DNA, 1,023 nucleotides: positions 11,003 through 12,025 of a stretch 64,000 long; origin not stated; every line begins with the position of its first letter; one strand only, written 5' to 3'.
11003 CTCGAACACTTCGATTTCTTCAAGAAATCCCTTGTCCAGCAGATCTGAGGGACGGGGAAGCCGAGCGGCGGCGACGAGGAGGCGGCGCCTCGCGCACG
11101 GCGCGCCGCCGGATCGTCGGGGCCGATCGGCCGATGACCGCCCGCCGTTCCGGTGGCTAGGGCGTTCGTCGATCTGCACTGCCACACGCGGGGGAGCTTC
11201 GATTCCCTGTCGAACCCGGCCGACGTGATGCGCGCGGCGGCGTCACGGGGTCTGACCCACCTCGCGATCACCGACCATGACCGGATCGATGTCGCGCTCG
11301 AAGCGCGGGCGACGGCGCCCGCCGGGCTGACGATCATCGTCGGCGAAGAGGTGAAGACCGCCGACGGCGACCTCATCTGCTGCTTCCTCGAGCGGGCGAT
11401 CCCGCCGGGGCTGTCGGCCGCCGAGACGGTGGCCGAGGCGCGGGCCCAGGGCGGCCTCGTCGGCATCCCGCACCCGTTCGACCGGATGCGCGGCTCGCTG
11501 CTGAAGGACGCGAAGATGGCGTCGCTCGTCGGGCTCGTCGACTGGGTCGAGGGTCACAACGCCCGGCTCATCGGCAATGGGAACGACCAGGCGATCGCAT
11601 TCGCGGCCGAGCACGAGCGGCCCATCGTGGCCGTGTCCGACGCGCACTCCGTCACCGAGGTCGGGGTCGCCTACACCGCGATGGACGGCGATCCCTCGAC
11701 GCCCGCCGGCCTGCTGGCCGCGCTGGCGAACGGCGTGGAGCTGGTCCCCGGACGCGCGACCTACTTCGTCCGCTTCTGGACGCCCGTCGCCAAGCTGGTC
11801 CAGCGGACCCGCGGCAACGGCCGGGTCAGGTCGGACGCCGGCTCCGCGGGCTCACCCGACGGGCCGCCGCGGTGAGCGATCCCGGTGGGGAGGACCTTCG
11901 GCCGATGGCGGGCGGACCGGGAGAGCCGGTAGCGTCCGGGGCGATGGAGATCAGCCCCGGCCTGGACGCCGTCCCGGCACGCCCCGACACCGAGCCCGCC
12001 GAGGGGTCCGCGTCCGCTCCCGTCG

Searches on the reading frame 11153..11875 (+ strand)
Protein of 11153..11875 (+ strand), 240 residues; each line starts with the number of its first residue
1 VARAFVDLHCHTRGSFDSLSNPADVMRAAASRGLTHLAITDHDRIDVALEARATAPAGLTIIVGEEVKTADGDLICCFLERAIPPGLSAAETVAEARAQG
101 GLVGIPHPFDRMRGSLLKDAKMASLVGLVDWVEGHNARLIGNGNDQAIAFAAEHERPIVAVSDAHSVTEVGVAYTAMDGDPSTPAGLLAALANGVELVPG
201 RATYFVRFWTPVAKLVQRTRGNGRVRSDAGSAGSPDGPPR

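Call 81: search_protein_families(library=pfam, proteins=[window:11153-11875:+], max_evalue=0.0001)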
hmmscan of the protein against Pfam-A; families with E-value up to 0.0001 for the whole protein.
window:11153-11875:+ (240 aa): 2 families
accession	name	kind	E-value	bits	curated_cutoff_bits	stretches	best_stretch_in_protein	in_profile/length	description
PF13263.12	PHP_C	-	1.1e-12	47.7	21.3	1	143-194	3-54/56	PHP-associated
PF02811.25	PHP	-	2.4e-09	38.2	26.4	1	7-70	1-66/164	PHP domain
